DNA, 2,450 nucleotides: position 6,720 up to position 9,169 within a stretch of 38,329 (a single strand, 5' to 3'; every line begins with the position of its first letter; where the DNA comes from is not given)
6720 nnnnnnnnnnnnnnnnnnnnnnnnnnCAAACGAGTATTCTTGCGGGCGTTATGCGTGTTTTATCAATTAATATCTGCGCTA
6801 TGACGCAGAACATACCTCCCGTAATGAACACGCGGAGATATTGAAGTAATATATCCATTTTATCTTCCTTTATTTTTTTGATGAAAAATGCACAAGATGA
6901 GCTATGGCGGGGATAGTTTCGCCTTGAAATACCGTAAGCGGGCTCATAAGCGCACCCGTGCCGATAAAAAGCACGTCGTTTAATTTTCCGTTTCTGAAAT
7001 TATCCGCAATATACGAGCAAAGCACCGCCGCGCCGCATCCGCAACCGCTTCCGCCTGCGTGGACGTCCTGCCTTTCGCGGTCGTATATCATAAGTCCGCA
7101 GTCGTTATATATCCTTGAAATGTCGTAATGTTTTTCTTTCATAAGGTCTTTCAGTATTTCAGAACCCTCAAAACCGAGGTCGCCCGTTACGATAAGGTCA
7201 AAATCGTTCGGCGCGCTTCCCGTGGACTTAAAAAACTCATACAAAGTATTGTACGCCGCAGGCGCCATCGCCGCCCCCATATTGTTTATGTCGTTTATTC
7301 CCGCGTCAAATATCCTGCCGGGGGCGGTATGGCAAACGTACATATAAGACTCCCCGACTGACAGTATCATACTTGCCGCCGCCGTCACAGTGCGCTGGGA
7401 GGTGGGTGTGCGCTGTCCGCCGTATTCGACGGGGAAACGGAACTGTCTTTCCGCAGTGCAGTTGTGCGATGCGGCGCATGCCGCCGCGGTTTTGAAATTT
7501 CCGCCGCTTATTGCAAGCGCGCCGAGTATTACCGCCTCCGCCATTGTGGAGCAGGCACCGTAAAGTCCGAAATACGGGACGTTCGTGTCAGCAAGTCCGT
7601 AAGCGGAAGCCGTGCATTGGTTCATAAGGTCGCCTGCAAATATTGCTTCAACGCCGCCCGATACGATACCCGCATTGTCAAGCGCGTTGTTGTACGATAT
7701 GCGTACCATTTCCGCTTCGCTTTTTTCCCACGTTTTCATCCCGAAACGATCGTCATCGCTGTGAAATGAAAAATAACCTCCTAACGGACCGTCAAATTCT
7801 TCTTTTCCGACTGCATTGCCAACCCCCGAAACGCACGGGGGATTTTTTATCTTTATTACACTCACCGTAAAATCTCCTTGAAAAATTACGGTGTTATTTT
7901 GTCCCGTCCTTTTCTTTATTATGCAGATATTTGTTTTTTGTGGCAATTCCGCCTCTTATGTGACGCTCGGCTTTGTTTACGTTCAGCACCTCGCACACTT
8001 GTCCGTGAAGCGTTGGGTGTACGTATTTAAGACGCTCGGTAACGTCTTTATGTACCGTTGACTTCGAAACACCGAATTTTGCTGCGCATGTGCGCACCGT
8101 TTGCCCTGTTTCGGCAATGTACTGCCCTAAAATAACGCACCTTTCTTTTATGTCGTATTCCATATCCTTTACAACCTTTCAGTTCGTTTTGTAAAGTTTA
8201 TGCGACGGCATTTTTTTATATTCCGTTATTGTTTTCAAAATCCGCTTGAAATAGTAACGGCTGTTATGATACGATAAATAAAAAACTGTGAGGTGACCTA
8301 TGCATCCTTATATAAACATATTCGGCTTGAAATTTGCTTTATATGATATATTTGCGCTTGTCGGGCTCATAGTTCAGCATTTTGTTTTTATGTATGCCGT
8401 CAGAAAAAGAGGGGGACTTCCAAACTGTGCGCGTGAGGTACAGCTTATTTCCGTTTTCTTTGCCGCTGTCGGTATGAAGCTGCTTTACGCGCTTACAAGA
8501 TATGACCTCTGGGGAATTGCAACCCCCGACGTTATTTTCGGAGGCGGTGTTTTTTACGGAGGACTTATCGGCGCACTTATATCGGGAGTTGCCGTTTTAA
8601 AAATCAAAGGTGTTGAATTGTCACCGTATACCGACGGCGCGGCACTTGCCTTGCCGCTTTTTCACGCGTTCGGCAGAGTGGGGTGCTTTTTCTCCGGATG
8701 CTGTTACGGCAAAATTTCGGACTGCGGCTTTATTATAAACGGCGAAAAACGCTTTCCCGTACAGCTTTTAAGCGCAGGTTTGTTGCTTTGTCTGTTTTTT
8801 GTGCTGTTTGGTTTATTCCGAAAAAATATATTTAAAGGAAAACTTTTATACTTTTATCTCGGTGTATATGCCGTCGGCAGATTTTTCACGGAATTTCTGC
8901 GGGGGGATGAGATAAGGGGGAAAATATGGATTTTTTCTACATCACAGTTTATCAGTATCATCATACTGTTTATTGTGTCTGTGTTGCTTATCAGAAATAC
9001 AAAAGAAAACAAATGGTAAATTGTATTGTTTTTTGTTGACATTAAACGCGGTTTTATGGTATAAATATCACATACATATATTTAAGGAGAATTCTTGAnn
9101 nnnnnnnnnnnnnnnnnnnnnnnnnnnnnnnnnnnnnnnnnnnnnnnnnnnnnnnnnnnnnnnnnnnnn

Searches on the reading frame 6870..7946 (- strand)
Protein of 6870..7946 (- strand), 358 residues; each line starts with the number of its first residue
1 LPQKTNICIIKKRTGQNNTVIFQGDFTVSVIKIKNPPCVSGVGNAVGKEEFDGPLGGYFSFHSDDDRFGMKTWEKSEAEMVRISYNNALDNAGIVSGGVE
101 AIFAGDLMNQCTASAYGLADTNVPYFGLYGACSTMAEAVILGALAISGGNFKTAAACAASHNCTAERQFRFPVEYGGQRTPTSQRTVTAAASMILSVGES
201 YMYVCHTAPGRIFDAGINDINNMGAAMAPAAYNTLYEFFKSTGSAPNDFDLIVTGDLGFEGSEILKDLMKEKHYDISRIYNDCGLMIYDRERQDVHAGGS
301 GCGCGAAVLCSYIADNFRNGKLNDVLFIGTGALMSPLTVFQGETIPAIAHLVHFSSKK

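Call 14: search_protein_families(library=pfam, proteins=[window:6870-7946:-], max_evalue=0.01)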
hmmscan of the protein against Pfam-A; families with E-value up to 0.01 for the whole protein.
window:6870-7946:- (358 aa): 1 family
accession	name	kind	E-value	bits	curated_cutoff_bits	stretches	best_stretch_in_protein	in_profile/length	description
PF07451.17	SpoVAD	-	3.9e-123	410.8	22.1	1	31-353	5-327/329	Stage V sporulation protein AD (SpoVAD)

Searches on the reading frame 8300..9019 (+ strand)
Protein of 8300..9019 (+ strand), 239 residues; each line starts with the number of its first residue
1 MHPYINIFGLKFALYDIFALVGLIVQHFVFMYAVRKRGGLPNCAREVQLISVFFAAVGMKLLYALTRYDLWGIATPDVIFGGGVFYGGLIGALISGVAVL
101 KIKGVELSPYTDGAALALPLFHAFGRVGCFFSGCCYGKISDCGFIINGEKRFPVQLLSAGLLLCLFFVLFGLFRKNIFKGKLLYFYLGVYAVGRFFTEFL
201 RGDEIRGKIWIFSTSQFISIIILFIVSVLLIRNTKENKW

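Call 83: search_protein_families(library=pfam, proteins=[window:8300-9019:+], max_evalue=0.0001)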
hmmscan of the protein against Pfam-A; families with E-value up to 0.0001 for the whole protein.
window:8300-9019:+ (239 aa): 1 family
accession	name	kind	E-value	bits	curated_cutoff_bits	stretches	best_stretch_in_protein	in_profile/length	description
PF01790.23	LGT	-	1.7e-33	116.4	24.9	1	5-231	4-239/240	Prolipoprotein diacylglyceryl transferase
